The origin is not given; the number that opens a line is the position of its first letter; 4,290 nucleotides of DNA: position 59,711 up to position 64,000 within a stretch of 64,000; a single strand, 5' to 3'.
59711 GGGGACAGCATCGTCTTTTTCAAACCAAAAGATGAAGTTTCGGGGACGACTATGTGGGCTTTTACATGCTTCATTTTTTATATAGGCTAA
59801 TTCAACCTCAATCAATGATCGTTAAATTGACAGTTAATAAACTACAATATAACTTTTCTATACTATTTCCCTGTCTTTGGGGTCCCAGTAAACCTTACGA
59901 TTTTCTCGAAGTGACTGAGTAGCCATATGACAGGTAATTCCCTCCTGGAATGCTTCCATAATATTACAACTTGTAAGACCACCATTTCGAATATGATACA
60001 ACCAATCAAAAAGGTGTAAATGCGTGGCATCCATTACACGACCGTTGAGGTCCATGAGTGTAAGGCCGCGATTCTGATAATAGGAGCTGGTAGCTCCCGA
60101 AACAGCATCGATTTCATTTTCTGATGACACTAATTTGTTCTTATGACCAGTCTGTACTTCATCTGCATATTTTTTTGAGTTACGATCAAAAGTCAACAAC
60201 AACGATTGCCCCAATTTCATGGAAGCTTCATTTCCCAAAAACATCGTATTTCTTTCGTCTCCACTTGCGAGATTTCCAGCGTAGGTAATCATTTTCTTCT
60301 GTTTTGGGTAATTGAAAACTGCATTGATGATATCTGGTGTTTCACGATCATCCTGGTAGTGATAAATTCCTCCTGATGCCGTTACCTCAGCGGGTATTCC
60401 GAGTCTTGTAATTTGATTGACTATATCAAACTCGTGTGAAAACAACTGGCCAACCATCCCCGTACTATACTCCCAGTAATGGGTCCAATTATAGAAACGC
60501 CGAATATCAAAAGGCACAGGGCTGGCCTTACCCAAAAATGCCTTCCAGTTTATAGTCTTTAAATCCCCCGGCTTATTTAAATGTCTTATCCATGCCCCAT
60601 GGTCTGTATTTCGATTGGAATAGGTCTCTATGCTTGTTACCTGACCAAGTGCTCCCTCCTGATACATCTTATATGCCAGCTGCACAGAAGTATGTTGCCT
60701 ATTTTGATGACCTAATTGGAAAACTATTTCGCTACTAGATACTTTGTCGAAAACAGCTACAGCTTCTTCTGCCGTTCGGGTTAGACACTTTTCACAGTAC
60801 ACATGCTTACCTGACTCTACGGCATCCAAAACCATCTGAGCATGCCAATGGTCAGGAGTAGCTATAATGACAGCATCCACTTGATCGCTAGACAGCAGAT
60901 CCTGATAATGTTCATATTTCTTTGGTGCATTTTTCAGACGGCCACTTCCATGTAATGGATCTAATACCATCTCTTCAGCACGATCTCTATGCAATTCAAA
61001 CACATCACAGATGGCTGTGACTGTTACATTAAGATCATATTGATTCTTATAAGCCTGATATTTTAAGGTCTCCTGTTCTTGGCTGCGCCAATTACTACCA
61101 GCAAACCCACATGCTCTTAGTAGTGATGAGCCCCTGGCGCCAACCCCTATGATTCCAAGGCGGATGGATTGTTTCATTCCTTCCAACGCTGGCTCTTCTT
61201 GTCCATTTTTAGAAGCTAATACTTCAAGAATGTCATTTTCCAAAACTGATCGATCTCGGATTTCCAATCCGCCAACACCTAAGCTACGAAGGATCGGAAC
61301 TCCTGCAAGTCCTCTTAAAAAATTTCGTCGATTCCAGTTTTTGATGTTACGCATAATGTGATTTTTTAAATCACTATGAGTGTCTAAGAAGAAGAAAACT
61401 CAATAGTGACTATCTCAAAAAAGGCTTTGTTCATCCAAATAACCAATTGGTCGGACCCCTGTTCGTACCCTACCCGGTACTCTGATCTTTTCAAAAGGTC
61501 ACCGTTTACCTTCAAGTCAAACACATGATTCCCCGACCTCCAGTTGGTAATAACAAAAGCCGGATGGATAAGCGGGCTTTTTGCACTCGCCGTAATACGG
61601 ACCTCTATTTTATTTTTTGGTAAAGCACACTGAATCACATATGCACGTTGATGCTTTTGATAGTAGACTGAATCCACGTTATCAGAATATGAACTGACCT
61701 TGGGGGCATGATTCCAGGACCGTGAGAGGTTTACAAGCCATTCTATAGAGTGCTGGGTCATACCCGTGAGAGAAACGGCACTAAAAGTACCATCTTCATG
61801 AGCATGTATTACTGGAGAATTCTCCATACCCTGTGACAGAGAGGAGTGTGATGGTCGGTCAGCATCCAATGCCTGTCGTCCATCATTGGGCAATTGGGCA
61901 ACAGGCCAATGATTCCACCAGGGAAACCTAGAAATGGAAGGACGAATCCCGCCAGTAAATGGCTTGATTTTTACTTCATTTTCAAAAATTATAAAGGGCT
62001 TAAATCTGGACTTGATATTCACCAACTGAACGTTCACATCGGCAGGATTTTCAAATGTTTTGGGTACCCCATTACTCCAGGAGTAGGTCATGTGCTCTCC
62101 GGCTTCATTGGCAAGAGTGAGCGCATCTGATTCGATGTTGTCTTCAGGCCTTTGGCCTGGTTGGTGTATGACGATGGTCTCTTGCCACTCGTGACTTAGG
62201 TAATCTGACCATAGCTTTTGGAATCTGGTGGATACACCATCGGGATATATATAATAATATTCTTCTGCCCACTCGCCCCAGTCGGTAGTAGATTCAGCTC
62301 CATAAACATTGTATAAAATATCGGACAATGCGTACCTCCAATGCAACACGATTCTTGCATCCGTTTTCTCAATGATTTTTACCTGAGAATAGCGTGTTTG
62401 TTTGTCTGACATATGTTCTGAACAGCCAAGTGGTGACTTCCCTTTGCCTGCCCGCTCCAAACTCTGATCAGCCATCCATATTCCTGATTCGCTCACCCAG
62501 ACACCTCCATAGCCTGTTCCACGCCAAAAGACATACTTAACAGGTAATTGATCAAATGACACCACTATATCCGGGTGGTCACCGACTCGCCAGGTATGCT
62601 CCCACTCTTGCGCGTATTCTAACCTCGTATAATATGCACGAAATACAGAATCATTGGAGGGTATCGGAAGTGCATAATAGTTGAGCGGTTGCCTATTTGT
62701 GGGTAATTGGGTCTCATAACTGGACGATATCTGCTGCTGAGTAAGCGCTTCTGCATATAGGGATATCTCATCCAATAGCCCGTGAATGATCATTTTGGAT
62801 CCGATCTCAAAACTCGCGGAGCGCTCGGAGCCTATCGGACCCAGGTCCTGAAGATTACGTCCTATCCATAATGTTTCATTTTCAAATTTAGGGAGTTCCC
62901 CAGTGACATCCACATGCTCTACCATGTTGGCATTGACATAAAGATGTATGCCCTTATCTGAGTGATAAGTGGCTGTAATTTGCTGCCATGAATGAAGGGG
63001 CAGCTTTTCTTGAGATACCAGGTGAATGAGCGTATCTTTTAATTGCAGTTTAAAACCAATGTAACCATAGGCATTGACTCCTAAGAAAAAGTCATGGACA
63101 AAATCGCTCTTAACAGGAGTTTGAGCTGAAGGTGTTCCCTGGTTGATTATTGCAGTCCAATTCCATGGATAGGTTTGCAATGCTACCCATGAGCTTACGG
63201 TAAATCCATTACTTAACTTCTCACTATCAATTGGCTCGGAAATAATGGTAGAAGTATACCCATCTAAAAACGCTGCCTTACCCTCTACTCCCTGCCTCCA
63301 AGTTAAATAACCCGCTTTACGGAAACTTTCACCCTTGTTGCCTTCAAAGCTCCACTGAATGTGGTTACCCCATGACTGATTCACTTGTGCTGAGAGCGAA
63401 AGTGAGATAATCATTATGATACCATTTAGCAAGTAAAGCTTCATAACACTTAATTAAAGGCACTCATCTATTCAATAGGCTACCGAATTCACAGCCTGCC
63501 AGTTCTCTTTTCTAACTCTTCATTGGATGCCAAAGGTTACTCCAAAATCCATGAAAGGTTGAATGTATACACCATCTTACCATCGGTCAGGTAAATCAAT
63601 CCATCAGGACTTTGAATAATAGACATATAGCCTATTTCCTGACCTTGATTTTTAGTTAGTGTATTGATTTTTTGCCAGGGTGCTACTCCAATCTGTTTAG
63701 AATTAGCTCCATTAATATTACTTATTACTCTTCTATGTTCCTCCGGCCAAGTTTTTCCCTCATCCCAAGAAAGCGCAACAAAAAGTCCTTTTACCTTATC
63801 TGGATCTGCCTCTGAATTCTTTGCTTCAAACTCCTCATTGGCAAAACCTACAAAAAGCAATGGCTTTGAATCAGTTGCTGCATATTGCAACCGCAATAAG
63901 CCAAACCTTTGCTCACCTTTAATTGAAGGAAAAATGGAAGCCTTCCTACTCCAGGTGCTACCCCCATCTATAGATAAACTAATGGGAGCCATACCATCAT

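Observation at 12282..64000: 52-kb sulfated-glycan locus built around unclassified enzymes, possibly on an integrated island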

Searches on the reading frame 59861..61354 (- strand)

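Call 6: search_protein_families(library=pfam, proteins=[window:59861-61354:-])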
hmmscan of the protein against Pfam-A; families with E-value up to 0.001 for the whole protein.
window:59861-61354:- (498 aa): 3 families
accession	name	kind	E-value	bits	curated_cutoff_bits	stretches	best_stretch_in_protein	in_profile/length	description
PF01408.29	GFO_IDH_MocA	-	3.3e-14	54.1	24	1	65-216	2-120/120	Oxidoreductase family, NAD-binding Rossmann fold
PF22725.1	GFO_IDH_MocA_C3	-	4.8e-09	36.7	27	1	283-378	30-122/124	GFO/IDH/MocA C-terminal domain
PF02894.22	GFO_IDH_MocA_C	-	9.7e-09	35.8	22.9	1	286-488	28-216/218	Oxidoreductase family, C-terminal alpha/beta domain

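Call 28: search_protein_families(library=ncbifam, proteins=[window:59861-61354:-], max_evalue=0.001)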
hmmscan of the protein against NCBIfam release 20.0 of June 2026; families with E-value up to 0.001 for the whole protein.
window:59861-61354:- (498 aa): 8 families
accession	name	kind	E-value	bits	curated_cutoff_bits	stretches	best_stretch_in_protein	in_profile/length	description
NF058561.1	BT_2158_fam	equivalog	1.4e-32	112.9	750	1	144-355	80-291/487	glycoside 3-dehydrogenase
TIGR04380.1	myo_inos_iolG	equivalog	8.2e-22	77.5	355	1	143-247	49-153/330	inositol 2-dehydrogenase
NF052479.1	LevoglcsnDh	equivalog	5.4e-19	68.1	650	1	146-242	61-157/386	levoglucosan dehydrogenase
NF040723.1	UDP-GlcNAcDh_Arch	equivalog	9.7e-16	58.1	450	1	145-244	48-146/302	UDP-N-acetylglucosamine 3-dehydrogenase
NF041392.1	XylDh_Gfo6_Halo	equivalog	7.3e-13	48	350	1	146-244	70-168/350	D-xylose 1-dehydrogenase Gfo6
NF008607.0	PRK11579.1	subfamily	2.9e-12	46.2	330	1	150-248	56-154/346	oxidoreductase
NF052679.1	InsChiInosDhIolG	equivalog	4.9e-12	45.5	540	1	145-238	53-147/343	bifunctional inositol 2-dehydrogenase/D-chiro-inositol 1-dehydrogenase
NF007574.0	PRK10206.1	equivalog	1.3e-08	34.3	352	1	150-245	57-152/345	oxidoreductase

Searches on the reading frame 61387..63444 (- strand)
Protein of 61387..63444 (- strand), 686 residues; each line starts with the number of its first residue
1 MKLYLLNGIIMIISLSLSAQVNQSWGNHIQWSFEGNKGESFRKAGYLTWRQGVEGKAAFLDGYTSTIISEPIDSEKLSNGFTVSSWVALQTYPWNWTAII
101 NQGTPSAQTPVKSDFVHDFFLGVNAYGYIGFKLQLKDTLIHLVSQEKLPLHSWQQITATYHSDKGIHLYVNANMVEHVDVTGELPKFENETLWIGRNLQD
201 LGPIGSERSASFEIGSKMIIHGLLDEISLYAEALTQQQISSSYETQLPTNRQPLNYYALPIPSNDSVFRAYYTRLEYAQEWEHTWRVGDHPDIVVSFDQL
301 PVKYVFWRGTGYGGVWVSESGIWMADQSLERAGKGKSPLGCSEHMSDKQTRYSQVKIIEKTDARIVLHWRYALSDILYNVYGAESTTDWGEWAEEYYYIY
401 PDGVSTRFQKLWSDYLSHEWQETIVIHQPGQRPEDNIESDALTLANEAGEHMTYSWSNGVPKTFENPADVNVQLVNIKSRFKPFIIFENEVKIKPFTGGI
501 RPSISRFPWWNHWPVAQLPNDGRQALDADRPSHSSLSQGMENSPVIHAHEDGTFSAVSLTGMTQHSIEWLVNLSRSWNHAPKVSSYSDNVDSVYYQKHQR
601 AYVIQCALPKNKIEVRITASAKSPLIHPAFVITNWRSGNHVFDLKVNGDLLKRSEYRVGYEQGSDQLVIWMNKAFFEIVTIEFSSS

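Call 6: search_protein_families(library=pfam, proteins=[window:61387-63444:-])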
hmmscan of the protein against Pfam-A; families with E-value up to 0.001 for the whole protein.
window:61387-63444:- (686 aa): 1 family
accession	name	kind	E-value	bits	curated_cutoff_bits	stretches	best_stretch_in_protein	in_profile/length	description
PF13385.13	Laminin_G_3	-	2.8e-17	63.7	27.6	1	76-240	13-151/151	Concanavalin A-like lectin/glucanases superfamily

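Call 28: search_protein_families(library=ncbifam, proteins=[window:61387-63444:-], max_evalue=0.001)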
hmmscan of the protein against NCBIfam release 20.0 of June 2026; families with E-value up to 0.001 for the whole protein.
window:61387-63444:- (686 aa): 1 family
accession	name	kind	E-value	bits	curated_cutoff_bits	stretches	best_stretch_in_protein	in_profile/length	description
NF052521.1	TafC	equivalog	0.00027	20.2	410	1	67-245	204-362/373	TafC family fimbrial protein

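Call 49: find_encoding_contigs(protein=window:61387-63444:-, flank=10000, max_places=2)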
Protein window:61387-63444:- (686 aa): no gene with exactly this product is on record in the collection.

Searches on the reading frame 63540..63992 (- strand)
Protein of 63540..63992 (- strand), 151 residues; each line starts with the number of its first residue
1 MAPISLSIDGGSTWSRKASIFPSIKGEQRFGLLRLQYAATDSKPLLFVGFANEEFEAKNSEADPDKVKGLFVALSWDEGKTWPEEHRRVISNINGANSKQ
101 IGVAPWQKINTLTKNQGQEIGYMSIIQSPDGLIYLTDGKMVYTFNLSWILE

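Call 6: search_protein_families(library=pfam, proteins=[window:63540-63992:-])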
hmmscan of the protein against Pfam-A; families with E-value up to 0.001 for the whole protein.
window:63540-63992:- (151 aa): 0 families

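Call 71: search_protein_families(library=pfam, proteins=[window:63540-63992:-], max_evalue=1)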
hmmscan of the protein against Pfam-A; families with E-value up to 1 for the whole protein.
window:63540-63992:- (151 aa): 3 families
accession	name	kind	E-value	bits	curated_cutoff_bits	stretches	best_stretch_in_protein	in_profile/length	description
PF13088.12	BNR_2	-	0.0016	18.3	31.4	1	6-134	190-276/277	BNR repeat-like domain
PF24316.1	Tli3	-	0.11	13.3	27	0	64-100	78-114/129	T6SS Tli3 immunity protein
PF02012.26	BNR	-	0.12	12.9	27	0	7-16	3-12/12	BNR/Asp-box repeat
